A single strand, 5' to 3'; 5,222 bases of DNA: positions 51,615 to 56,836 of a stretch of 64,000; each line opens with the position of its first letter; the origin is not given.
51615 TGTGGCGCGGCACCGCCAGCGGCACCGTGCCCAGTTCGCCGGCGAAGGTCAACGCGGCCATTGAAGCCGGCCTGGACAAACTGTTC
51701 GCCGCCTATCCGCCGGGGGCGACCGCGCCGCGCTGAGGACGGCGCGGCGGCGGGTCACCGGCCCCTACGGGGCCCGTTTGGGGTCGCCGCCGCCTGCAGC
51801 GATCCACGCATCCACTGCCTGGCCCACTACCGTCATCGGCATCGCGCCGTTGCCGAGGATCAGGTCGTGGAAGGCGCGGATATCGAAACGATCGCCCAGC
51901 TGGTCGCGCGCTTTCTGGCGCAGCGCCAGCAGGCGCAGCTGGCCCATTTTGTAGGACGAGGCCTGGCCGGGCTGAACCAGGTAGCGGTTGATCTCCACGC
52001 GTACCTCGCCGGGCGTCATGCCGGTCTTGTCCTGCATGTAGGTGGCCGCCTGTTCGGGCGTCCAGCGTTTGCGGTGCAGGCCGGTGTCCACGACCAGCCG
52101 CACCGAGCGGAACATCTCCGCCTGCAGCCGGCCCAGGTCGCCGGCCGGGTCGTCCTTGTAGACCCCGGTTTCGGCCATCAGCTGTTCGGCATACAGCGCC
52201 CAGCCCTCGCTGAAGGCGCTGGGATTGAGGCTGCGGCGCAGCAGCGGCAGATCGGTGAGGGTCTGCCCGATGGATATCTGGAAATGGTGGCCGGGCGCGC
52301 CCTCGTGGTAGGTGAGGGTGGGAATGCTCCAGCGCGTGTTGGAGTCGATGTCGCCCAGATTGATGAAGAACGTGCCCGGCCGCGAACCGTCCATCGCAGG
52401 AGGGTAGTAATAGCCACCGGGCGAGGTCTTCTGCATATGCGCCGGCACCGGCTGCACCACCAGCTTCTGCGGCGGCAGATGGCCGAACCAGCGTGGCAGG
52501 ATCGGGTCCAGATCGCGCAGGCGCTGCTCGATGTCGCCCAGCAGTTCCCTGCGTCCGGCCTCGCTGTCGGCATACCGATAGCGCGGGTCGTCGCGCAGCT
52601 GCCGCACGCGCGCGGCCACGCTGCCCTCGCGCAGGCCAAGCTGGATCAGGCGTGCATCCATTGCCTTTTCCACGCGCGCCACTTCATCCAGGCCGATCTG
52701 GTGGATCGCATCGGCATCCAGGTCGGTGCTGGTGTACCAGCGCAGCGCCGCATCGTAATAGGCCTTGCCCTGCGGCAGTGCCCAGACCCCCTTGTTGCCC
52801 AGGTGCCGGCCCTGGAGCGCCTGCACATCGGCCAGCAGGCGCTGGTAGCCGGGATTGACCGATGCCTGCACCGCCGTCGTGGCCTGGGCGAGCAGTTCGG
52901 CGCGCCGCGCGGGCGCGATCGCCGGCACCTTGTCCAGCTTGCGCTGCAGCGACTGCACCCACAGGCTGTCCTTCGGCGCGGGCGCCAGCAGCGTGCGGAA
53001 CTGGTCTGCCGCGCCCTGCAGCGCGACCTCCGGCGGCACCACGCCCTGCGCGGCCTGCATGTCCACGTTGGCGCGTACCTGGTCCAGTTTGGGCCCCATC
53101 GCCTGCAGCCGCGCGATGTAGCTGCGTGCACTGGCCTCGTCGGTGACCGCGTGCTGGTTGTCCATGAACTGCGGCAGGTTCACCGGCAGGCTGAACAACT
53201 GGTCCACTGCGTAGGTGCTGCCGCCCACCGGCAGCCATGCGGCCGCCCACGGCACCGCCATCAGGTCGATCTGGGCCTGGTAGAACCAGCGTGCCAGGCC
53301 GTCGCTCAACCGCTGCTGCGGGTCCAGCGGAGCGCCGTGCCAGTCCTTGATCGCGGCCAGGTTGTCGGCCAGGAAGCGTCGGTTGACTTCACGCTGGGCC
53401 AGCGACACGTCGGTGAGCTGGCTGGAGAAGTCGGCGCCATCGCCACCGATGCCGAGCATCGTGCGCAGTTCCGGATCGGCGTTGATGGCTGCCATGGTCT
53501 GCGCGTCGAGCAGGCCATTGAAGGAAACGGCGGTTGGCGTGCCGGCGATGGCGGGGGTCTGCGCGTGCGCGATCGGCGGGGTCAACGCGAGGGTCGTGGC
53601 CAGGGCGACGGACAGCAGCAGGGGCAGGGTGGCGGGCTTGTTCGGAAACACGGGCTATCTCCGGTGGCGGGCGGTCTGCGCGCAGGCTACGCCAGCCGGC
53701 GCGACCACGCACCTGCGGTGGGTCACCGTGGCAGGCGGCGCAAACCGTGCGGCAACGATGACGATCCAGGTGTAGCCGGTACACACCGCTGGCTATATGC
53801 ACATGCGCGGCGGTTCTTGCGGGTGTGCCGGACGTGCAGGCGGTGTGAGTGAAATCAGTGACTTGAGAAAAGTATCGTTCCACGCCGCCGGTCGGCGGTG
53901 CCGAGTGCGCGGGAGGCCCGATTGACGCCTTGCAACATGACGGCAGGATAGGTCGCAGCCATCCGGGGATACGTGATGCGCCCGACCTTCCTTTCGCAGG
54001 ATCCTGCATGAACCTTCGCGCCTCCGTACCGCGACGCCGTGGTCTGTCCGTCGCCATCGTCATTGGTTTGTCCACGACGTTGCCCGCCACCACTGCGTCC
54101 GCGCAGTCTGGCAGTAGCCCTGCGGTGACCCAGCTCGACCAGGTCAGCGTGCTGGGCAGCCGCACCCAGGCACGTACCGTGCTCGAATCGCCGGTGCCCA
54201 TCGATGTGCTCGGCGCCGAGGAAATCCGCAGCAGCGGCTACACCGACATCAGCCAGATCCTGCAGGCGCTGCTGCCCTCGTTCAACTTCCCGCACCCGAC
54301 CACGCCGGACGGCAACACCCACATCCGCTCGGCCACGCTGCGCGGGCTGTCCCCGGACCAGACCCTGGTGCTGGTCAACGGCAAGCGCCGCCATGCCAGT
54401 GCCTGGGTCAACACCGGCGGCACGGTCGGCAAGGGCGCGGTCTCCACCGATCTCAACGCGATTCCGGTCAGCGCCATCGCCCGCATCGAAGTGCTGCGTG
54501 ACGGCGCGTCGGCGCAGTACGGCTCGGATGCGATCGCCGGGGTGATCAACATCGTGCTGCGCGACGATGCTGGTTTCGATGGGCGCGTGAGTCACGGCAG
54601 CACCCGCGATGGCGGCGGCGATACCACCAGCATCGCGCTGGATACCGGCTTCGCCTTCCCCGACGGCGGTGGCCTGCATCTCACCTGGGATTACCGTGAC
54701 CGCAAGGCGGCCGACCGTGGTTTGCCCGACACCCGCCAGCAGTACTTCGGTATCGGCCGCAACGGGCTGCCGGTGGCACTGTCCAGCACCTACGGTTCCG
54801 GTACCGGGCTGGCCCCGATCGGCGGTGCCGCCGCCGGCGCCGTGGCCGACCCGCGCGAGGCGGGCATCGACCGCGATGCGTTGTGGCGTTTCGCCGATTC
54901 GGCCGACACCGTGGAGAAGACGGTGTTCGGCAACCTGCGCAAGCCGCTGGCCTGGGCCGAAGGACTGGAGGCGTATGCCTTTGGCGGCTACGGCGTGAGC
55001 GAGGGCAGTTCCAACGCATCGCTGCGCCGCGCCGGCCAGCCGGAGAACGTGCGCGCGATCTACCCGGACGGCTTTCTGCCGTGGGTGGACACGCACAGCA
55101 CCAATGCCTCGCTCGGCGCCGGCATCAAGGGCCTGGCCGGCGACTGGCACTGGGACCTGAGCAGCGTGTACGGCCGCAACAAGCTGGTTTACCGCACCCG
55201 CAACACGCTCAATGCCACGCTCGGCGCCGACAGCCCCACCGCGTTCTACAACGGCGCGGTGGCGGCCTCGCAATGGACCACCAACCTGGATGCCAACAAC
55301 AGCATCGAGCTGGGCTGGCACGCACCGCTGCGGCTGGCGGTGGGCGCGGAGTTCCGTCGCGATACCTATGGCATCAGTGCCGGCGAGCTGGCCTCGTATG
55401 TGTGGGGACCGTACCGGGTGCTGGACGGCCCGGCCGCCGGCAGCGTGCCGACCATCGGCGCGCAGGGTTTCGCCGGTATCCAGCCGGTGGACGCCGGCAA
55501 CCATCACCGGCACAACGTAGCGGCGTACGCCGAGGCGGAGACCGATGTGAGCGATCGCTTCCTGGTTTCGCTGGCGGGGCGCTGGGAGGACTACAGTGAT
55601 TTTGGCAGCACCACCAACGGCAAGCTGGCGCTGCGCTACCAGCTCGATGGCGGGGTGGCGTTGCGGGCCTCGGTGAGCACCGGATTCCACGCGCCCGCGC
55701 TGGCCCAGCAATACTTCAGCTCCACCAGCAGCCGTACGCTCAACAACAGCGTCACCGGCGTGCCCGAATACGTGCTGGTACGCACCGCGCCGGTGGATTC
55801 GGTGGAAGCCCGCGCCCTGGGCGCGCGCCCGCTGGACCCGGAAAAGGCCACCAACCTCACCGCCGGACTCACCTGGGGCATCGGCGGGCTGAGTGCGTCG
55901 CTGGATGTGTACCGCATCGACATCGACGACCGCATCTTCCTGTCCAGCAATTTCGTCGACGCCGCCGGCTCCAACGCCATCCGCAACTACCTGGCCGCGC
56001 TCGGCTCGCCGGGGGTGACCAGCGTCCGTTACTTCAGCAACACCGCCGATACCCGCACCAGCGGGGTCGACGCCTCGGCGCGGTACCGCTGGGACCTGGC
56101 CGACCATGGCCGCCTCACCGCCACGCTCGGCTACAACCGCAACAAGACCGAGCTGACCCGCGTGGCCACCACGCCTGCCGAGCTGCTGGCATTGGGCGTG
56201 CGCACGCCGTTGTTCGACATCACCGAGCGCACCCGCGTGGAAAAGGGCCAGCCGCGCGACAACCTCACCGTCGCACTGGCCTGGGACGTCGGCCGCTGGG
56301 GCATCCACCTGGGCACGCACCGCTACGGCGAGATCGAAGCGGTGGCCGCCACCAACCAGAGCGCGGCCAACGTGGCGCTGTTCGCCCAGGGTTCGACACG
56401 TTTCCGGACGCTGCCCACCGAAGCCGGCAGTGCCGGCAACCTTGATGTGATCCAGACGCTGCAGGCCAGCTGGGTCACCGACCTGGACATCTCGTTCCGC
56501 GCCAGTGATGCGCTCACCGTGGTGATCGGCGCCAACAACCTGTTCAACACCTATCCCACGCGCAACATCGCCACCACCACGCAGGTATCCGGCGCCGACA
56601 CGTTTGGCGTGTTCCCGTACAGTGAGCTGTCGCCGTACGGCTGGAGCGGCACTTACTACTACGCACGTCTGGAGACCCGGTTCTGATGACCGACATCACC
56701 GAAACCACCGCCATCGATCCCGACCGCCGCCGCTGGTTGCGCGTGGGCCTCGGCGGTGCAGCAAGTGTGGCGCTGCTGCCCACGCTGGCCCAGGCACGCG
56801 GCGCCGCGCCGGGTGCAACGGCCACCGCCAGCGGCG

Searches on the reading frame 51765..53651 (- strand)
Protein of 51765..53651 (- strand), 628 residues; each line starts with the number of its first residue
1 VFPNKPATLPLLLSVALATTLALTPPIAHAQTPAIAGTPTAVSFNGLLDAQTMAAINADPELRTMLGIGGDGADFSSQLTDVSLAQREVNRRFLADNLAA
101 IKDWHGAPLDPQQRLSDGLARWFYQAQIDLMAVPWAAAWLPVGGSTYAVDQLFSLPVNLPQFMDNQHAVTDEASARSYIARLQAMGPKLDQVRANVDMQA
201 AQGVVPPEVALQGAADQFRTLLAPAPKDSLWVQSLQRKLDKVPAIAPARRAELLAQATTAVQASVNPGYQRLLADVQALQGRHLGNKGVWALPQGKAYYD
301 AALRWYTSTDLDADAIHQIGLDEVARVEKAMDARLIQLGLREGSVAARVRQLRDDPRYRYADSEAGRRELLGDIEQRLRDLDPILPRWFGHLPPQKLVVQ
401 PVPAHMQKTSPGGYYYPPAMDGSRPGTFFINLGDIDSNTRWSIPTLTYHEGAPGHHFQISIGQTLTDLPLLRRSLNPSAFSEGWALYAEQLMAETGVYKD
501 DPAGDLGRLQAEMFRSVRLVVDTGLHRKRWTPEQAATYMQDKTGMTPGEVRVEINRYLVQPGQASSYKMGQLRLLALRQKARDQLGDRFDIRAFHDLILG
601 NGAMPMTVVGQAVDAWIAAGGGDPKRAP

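Call 7: search_protein_families(library=pfam, proteins=[window:51765-53651:-], max_evalue=0.01)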
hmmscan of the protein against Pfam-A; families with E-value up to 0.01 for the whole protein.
window:51765-53651:- (628 aa): 1 family
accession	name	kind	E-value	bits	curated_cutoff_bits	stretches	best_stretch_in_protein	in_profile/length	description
PF05960.17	DUF885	-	1.3e-161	540.2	32.4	1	60-613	1-532/532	Bacterial protein of unknown function (DUF885)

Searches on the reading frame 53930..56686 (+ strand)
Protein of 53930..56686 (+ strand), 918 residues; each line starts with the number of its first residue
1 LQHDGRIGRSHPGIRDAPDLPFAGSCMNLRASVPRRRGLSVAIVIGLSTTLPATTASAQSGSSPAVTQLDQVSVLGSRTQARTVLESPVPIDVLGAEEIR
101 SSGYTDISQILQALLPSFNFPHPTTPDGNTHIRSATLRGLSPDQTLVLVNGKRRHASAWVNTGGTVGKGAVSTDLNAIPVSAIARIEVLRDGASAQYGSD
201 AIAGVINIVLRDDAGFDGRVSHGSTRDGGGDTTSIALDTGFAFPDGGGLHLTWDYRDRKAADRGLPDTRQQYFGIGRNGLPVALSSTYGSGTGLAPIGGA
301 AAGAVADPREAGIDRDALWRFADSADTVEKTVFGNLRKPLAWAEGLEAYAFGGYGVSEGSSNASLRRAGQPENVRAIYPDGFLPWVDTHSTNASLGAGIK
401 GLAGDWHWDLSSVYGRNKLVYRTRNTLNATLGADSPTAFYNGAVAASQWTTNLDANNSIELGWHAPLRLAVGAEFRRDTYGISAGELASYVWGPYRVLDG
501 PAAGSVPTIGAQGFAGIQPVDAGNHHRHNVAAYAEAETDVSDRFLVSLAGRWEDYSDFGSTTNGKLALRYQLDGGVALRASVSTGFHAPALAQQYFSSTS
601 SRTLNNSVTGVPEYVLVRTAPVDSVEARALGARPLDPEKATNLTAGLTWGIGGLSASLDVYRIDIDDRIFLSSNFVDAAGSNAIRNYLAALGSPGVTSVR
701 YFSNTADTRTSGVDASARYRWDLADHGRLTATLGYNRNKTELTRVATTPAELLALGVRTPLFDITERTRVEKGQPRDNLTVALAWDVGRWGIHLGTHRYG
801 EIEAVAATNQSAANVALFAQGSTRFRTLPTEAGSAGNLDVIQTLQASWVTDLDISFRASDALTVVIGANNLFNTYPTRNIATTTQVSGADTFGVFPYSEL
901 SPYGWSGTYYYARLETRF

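Call 7: search_protein_families(library=pfam, proteins=[window:53930-56686:+], max_evalue=0.01)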
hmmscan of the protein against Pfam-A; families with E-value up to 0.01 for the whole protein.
window:53930-56686:+ (918 aa): 2 families
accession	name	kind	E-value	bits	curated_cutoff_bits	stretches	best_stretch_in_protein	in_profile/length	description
PF00593.30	TonB_dep_Rec_b-barrel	-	1.8e-41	143.9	27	1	354-871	22-436/436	TonB dependent receptor-like, beta-barrel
PF07715.20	Plug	-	7.5e-22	78.3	23.9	1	85-205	3-107/107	TonB-dependent Receptor Plug Domain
